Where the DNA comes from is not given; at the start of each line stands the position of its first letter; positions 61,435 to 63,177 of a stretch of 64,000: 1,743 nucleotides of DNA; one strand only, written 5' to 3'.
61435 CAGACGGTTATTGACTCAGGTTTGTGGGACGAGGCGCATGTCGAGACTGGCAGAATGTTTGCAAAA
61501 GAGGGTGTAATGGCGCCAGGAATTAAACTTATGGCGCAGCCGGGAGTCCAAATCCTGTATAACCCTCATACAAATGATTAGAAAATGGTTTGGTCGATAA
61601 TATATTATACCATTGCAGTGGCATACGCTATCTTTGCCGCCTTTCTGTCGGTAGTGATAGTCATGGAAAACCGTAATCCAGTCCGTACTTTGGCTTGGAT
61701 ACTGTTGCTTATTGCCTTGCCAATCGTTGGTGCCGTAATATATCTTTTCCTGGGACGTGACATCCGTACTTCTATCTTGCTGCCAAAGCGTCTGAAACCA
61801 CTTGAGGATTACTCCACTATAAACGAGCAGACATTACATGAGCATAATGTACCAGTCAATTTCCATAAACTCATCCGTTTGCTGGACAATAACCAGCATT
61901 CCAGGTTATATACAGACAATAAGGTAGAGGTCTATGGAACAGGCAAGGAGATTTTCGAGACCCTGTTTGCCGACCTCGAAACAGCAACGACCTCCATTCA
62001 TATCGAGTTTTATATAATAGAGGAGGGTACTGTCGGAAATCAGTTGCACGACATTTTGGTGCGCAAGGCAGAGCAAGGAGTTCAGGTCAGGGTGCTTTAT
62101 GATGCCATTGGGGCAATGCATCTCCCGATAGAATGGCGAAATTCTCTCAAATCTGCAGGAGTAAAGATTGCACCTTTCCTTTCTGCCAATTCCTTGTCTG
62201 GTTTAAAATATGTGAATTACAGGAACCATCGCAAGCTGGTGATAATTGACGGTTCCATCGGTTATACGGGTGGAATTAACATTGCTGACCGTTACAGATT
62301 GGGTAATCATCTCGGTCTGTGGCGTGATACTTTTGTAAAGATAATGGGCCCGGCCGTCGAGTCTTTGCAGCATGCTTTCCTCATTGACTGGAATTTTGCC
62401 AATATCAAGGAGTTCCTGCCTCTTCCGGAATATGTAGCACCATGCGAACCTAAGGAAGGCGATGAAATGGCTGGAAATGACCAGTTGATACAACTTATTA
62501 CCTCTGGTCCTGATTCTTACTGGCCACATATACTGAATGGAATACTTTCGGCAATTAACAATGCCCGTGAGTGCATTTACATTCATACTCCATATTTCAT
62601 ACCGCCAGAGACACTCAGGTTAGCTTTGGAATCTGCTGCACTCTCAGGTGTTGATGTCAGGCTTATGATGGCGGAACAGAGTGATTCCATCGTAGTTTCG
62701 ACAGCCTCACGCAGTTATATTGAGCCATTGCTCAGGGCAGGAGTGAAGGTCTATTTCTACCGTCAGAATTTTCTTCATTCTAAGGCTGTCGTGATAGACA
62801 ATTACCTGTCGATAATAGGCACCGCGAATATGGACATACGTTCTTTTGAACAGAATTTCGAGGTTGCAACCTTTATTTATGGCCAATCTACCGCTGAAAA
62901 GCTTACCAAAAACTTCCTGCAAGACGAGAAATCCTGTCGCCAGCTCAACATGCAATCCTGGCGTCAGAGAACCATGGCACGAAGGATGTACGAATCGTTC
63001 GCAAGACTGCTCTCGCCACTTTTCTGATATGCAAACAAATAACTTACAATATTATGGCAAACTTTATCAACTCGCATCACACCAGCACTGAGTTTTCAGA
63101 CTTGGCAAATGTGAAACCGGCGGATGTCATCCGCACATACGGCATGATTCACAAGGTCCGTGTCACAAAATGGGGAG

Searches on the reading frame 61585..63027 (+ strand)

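Call 45: search_protein_families(library=pfam, max_evalue=1e-12, proteins=[window:61585-63027:+])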
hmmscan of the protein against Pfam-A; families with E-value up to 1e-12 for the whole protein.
window:61585-63027:+ (480 aa): 2 families
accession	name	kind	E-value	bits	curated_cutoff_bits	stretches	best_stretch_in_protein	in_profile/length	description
PF13091.12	PLDc_2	-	5e-42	143.3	27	1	320-446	1-130/132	PLD-like domain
PF00614.28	PLDc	-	1.7e-16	59.9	21.9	0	211-237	2-28/28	Phospholipase D Active site motif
